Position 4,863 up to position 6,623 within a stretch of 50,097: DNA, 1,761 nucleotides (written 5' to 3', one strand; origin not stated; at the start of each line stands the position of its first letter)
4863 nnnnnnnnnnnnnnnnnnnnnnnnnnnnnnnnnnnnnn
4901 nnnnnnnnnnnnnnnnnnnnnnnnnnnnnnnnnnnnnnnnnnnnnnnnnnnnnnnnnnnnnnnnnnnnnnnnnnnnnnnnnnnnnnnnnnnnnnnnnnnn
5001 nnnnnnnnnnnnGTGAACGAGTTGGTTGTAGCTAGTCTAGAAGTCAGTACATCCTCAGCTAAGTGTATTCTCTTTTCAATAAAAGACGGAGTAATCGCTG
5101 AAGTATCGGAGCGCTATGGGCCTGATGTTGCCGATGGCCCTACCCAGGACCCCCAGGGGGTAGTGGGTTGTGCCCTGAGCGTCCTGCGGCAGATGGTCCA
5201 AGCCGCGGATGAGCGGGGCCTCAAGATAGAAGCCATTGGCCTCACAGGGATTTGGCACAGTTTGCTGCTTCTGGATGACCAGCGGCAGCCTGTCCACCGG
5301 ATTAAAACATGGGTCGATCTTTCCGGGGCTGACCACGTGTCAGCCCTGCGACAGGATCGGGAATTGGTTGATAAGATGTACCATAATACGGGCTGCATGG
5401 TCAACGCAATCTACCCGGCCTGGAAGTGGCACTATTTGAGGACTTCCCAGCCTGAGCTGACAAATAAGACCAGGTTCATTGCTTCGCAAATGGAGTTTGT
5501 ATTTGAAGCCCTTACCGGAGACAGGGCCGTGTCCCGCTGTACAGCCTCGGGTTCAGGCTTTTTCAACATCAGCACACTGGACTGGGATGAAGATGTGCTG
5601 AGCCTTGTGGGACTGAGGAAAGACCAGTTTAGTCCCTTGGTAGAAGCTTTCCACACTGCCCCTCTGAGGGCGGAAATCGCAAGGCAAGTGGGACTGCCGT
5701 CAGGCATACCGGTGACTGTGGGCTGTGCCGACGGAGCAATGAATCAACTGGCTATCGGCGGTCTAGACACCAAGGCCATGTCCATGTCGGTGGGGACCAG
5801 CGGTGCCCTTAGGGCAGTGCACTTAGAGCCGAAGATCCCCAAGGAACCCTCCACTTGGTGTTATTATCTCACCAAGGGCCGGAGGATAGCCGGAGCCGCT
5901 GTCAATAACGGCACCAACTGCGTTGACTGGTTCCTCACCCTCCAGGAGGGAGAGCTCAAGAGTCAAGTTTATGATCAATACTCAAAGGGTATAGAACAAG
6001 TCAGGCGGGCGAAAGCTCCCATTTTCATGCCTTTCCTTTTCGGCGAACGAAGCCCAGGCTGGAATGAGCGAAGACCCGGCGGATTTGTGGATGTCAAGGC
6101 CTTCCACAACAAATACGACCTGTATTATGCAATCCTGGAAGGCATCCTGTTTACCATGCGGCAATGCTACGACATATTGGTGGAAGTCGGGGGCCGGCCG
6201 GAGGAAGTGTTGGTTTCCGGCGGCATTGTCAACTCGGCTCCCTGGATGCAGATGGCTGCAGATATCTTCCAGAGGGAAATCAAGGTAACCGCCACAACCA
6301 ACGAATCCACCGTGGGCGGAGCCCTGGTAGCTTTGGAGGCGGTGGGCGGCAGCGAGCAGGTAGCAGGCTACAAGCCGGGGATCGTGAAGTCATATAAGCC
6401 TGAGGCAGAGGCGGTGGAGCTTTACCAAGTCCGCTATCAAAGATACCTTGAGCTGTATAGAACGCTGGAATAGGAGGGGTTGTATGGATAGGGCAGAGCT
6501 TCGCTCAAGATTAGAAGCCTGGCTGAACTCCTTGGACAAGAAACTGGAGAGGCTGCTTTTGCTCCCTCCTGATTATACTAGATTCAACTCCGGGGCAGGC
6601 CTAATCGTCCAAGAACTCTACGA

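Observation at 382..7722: Hexuronate-type operon with no dehydratase or KDG kinase, carrying a LarA-type epimerase and an FGGY kinase: possible mannonate-to-gluconate bypass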

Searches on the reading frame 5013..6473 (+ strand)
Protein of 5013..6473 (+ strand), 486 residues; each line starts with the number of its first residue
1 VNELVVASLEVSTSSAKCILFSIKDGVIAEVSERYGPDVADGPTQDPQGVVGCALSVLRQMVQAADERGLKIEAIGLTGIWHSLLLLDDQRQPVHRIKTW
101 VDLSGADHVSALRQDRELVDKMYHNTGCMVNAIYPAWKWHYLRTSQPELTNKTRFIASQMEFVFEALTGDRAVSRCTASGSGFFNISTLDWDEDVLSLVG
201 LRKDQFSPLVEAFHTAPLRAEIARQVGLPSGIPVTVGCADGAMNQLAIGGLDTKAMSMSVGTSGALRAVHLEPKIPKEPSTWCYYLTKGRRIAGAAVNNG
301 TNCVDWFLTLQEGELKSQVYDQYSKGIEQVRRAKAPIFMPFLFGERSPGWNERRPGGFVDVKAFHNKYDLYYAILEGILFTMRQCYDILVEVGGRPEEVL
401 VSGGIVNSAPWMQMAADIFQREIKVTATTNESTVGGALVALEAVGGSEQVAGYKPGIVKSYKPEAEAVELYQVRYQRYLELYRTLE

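Call 3: search_protein_families(library=pfam, proteins=[window:5013-6473:+])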
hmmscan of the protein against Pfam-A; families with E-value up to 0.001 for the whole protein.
window:5013-6473:+ (486 aa): 2 families
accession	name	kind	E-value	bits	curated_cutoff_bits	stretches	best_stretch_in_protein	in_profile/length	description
PF00370.27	FGGY_N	-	1.5e-33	116.9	28.8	1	8-244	4-242/245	FGGY family of carbohydrate kinases, N-terminal domain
PF02782.22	FGGY_C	-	9.1e-30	104.4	27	1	257-441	2-195/198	FGGY family of carbohydrate kinases, C-terminal domain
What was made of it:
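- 5013..6473 (+): FGGY-family sugar-acid kinase, either a gluconokinase or a mannonate kinase. It overlaps the SDR gene by 4 nt. Pfam FGGY_N and FGGY_C (call 3).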

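Call 4: search_protein_families(library=ncbifam, proteins=[window:5013-6473:+])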
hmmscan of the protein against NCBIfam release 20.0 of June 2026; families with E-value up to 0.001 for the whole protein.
window:5013-6473:+ (486 aa): 12 families
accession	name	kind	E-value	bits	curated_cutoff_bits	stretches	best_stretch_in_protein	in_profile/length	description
TIGR01312.1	XylB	equivalog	2.9e-69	233.8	380.25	1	9-482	3-480/481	xylulokinase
TIGR01314.1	gntK_FGGY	equivalog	2.4e-68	230.9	648.55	1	9-485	5-493/505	gluconokinase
NF011601.0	PRK15027.1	equivalog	1.5e-34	119.3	912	1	9-485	5-479/484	xylulokinase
NF008187.0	PRK10939.1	equivalog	6e-26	91.1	528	2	9-261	9-265/521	autoinducer-2 kinase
TIGR01311.1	glycerol_kin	equivalog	8.1e-26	90.4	590.35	1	5-449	2-455/496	glycerol kinase GlpK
NF003154.0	PRK04123.1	equivalog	4.6e-23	81.7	428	1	314-483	360-535/554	ribulokinase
TIGR02628.1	fuculo_kin_coli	equivalog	4.3e-22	78.7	470.9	1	51-452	56-450/465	L-fuculokinase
NF000756.0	PRK00047.1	subfamily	2.7e-19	68.8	498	2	5-204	6-213/502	glycerol kinase GlpK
TIGR01234.1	L-ribulokinase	equivalog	3.3e-16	59.1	583.25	1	216-483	246-528/536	ribulokinase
TIGR01315.1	5C_CHO_kinase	subfamily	3.6e-11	42.5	408.7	1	337-484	382-536/541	FGGY family pentulose kinase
TIGR02627.1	rhamnulo_kin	equivalog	1.5e-08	33.7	527.95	1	61-220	57-215/454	rhamnulokinase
NF007925.0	PRK10640.1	equivalog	2.7e-08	32.7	639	1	58-210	60-211/489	rhamnulokinase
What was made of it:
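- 5013..6473 (+): It scores 231 bits on gntK_FGGY and 234 bits on XylB, both below their cut-offs (call 4).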

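Call 7: search_solved_structures(query=window:5013-6473:+, max_evalue=1e-10)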
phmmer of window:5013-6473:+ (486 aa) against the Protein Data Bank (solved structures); distinct sequences matched with E-value up to 1e-10: 18.
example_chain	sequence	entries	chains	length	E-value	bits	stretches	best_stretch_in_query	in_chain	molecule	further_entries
3gbt_A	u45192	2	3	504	1.6e-52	182.2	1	6-483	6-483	Gluconate kinase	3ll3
2itm_A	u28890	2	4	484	1.5e-34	122.9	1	9-485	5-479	Xylulose kinase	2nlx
3ifr_A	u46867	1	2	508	5.7e-31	111.1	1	6-485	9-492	Carbohydrate kinase, FGGY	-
5vm1_A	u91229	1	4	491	9.4e-26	93.9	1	43-485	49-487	Xylulokinase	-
3hz6_A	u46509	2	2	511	4.4e-25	91.7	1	6-428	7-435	Xylulokinase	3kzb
6ude_A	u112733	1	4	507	5.8e-18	68.3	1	1-452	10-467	Glycerol kinase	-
6k78_B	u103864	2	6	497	3e-16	62.6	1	5-440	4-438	Glycerol kinase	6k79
2zf5_O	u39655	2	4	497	3.1e-16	62.6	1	5-440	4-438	Glycerol kinase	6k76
6k78_A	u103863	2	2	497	3.2e-16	62.5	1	5-440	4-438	Glycerol kinase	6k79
5ya0_A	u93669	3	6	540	3.2e-13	52.6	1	7-482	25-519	Autoinducer-2 kinase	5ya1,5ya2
2dpn_A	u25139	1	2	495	2.3e-12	49.8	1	8-452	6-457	Glycerol kinase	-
1bu6_O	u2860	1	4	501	6.4e-12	48.3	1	6-469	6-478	PROTEIN (GLYCEROL KINASE)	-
1bo5_O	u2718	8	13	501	6.4e-12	48.3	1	6-469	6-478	PROTEIN (GLYCEROL KINASE) | GLYCEROL KINASE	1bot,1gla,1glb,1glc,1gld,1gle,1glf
3ezw_A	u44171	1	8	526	1.8e-11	46.9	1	6-470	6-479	Glycerol kinase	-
2w40_A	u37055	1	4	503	2.6e-11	46.3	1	54-440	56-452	GLYCEROL KINASE, PUTATIVE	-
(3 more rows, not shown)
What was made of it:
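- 5013..6473 (+): The best PDB hit is the gluconate kinase 3gbt at 1.6e-52, against XylB at 1.5e-34 (call 7).
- The FGGY protein's nearest solved relative is a gluconate kinase (call 7).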

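Call 66: find_homologous_proteins(query=window:5013-6473:+, max_evalue=1e-30)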
Query window:5013-6473:+ (486 aa): 1145 proteins with E <= 1e-30 among 8000 candidates; the best 120 are listed.
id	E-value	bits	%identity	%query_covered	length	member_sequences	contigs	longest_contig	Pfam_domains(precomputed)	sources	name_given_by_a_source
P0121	0.0e+0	1101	100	99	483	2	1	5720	PF00370.28,PF02782.23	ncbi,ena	-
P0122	2.4e-292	988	87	99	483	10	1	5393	PF00370.28,PF02782.23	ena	-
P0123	4.1e-284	961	86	99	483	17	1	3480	PF00370.28,PF02782.23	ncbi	-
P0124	7.5e-277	937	83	99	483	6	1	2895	PF00370.28,PF02782.23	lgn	-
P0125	2.1e-247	840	73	100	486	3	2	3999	PF00370.28,PF02782.23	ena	-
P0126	1.7e-237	807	70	100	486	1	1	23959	PF00370.28,PF02782.23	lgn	-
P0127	9.6e-231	785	69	99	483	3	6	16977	PF00370.28,PF02782.23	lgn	-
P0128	4.2e-230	783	68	100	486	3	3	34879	PF00370.28,PF02782.23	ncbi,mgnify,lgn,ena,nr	ncbi:MAG: hypothetical protein GX986_07050 [Firmicutes bacterium]|mgnify:CR=1 FL=1|nr:hypothetical p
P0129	7.5e-225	765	67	99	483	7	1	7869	PF00370.28,PF02782.23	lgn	-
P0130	6.8e-223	759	77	86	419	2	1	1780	PF00370.28,PF02782.23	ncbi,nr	ncbi:MAG: hypothetical protein GX998_06805, partial [Firmicutes bacterium]|nr:hypothetical protein [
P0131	9.8e-209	712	65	100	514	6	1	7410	PF00370.28,PF02782.23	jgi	jgi:gluconokinase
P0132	7.0e-208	709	66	99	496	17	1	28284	PF00370.28,PF02782.23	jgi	-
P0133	8.0e-206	703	64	99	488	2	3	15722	PF00370.28,PF02782.23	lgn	-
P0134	4.8e-205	700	63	100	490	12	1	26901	PF00370.28,PF02782.23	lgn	-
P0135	3.8e-204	697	64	99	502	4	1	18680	PF00370.28,PF02782.23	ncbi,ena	-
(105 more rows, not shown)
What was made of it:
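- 5013..6473 (+): Homologs are annotated 'gluconokinase', 'FGGY family carbohydrate kinase' or 'hypothetical protein' (call 66).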
